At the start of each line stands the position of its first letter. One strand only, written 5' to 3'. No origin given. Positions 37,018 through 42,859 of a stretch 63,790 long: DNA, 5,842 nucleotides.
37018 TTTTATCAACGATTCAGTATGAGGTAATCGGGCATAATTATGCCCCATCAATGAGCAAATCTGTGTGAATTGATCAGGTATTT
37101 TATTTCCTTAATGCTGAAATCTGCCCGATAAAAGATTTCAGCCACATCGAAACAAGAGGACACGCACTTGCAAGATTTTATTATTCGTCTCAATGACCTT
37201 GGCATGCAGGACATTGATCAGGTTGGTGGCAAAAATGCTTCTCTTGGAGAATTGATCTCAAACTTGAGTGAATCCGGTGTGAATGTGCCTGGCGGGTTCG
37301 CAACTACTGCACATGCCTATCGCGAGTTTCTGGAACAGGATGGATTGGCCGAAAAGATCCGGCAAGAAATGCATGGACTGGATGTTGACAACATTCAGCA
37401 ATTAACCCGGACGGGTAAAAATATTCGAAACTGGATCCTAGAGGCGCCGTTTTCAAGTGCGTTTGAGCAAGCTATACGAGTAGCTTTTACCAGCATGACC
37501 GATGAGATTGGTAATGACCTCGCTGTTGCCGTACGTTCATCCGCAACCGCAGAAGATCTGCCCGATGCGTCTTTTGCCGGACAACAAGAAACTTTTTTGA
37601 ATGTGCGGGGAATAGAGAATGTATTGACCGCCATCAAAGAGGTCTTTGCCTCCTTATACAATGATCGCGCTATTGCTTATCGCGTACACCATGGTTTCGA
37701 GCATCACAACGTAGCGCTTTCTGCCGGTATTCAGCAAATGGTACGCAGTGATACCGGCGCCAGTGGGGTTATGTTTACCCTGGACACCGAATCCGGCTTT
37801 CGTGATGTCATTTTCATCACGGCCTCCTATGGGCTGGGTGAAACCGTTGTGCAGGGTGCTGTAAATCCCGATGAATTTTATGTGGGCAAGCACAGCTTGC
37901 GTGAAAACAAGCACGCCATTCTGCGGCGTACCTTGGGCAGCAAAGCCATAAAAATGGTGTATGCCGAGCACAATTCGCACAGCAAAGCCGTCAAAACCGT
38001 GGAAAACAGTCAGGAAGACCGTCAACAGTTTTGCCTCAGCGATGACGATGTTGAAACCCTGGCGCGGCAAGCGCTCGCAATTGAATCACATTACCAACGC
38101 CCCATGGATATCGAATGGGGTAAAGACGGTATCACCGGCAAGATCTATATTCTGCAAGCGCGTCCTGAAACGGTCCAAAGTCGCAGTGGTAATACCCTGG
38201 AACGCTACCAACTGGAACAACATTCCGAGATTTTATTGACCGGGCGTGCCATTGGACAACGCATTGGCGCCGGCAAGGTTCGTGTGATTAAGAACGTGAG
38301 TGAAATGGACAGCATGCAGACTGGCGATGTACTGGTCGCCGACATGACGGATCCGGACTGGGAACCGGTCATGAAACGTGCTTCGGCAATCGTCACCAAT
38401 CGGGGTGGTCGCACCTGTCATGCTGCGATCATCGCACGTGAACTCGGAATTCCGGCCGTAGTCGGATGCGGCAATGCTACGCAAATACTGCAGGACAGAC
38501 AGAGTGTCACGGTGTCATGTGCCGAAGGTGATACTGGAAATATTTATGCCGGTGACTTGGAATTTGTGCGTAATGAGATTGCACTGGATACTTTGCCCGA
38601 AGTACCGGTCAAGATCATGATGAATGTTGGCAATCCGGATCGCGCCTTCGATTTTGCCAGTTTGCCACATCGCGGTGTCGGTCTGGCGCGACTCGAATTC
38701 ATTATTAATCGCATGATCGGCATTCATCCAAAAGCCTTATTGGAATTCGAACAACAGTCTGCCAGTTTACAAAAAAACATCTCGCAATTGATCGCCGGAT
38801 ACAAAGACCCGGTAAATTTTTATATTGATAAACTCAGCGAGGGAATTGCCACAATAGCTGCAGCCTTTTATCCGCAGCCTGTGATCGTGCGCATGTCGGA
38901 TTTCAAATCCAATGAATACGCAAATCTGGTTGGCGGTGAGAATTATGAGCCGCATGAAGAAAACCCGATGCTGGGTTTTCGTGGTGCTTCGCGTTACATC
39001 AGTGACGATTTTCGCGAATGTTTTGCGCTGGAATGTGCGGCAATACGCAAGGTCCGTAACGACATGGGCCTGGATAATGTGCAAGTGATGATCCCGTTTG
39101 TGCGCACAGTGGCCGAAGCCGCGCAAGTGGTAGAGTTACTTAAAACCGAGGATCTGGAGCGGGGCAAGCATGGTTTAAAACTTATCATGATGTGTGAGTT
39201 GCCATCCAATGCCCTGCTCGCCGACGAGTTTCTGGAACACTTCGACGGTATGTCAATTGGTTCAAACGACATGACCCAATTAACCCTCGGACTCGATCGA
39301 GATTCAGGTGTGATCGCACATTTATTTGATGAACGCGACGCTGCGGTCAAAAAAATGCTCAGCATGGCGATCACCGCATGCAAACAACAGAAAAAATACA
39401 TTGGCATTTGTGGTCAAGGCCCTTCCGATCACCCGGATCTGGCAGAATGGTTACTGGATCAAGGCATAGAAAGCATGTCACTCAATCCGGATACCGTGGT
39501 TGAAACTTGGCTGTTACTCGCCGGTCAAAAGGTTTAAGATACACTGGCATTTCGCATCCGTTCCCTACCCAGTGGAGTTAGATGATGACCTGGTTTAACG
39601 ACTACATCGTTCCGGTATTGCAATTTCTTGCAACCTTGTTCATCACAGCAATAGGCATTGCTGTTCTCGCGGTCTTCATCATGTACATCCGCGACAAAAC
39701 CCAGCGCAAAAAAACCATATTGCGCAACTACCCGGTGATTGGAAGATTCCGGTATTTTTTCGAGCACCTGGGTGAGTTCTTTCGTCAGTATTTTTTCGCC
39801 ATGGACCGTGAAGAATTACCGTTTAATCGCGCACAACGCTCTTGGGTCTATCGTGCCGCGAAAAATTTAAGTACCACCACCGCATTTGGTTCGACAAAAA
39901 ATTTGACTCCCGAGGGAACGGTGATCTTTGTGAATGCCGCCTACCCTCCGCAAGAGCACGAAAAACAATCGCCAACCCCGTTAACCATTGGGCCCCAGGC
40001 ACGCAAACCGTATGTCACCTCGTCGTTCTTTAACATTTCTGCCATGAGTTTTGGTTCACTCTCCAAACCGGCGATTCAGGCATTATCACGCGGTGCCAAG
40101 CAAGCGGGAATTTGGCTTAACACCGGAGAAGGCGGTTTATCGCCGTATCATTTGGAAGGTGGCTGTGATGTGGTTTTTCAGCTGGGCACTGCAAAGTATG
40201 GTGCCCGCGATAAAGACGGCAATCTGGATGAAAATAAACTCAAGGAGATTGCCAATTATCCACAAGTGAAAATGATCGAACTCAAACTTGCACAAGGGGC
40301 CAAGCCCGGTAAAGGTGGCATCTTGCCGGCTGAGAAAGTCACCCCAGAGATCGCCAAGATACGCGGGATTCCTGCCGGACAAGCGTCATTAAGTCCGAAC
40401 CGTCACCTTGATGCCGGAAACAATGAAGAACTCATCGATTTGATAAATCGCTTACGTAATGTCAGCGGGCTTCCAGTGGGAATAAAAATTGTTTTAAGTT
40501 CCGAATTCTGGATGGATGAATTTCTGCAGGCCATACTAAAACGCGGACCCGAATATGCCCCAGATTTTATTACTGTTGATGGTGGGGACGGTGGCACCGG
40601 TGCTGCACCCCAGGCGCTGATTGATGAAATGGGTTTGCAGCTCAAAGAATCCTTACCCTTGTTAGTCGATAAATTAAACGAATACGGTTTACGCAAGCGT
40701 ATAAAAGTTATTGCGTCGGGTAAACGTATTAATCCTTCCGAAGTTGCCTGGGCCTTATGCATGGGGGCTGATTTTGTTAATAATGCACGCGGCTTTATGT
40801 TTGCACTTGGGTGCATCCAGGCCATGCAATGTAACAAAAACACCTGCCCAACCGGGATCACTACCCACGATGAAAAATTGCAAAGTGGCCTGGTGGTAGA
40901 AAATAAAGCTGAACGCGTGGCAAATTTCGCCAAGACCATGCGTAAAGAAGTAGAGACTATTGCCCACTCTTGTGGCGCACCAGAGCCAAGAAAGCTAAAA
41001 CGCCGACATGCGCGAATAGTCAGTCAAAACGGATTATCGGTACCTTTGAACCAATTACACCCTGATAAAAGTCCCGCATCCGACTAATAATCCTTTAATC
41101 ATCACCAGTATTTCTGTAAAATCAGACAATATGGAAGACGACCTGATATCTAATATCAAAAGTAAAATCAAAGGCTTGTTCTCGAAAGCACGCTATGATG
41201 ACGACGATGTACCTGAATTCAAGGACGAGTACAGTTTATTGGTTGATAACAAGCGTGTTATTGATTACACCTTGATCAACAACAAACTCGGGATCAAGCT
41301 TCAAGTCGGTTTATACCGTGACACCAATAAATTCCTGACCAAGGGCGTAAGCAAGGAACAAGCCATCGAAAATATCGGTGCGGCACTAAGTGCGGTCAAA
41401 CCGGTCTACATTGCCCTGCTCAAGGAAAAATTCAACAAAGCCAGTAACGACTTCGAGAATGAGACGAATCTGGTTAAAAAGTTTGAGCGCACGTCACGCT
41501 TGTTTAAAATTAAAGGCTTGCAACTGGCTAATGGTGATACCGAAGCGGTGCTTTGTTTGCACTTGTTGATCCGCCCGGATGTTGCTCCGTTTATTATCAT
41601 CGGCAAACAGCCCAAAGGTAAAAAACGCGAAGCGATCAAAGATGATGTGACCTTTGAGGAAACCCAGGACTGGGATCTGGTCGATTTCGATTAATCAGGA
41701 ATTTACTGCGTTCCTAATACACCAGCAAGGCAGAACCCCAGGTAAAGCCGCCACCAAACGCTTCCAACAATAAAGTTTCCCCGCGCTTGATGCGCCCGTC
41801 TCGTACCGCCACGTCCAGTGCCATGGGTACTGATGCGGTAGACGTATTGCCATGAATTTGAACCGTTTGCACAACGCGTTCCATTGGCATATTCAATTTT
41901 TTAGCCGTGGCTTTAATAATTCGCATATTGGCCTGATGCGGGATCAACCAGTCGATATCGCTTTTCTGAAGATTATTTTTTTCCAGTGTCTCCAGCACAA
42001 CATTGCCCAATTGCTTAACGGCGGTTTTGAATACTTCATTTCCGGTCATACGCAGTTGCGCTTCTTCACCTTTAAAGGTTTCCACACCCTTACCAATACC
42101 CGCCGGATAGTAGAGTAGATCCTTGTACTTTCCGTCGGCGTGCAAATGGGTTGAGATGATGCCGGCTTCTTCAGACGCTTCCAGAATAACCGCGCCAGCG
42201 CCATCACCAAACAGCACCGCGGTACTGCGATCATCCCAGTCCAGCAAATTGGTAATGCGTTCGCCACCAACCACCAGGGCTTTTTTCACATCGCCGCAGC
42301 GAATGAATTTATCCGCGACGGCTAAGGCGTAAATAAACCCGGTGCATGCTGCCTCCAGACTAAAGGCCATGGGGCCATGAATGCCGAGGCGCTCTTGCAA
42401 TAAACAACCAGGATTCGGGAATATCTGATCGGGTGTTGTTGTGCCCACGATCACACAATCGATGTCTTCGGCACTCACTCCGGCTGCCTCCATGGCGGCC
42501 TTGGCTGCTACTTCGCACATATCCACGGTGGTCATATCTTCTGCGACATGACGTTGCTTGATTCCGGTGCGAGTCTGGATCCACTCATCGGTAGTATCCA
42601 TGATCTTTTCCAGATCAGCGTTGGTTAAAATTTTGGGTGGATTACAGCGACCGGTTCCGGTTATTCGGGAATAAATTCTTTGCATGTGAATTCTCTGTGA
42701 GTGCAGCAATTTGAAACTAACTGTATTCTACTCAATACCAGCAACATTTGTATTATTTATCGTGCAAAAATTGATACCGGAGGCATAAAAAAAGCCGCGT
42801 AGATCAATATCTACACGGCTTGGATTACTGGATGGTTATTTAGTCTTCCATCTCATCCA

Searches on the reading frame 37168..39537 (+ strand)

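Call 39: search_protein_families(library=pfam, max_evalue=1e-12, proteins=[window:37168-39537:+])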
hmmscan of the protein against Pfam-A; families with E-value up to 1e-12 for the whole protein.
window:37168-39537:+ (789 aa): 3 families
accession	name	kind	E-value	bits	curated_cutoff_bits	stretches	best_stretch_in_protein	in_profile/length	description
PF01326.24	PPDK_N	-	2.7e-126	421.7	27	1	17-342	2-317/328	Pyruvate phosphate dikinase, AMP/ATP-binding domain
PF02896.24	PEP-utilizers_C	-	5.3e-60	203.5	22.8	1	475-784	14-288/293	PEP-utilising enzyme, PEP-binding domain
PF00391.29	PEP-utilizers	-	8.2e-29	99.5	23.1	1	384-454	2-72/72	PEP-utilising enzyme, mobile domain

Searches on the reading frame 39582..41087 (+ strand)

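Call 39: search_protein_families(library=pfam, max_evalue=1e-12, proteins=[window:39582-41087:+])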
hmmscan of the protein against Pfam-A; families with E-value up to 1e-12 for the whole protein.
window:39582-41087:+ (501 aa): 1 family
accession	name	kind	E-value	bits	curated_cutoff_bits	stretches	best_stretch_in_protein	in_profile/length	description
PF01645.23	Glu_synthase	-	7.8e-87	292.3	20.4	1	144-465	63-367/369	Conserved region in glutamate synthase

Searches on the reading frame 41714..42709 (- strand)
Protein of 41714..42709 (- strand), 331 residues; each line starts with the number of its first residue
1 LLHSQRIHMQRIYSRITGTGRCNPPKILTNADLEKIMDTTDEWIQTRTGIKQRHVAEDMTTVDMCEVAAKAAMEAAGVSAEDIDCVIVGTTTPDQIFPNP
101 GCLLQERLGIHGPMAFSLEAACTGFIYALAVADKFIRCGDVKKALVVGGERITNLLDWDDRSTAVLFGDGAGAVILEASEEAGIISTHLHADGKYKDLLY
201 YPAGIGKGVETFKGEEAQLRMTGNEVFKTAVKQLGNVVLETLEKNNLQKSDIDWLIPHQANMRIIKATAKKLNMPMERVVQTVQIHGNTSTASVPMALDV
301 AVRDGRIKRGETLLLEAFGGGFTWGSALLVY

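Call 39: search_protein_families(library=pfam, max_evalue=1e-12, proteins=[window:41714-42709:-])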
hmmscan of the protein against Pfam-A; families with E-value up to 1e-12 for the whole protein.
window:41714-42709:- (331 aa): 2 families
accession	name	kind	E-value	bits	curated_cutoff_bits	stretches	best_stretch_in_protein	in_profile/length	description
PF08541.16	ACP_syn_III_C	-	1.5e-38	131.3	26.6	1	242-330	1-89/90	3-Oxoacyl-[acyl-carrier-protein (ACP)] synthase III C terminal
PF08545.16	ACP_syn_III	-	1.8e-30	105.1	24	1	116-193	1-80/80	3-Oxoacyl-[acyl-carrier-protein (ACP)] synthase III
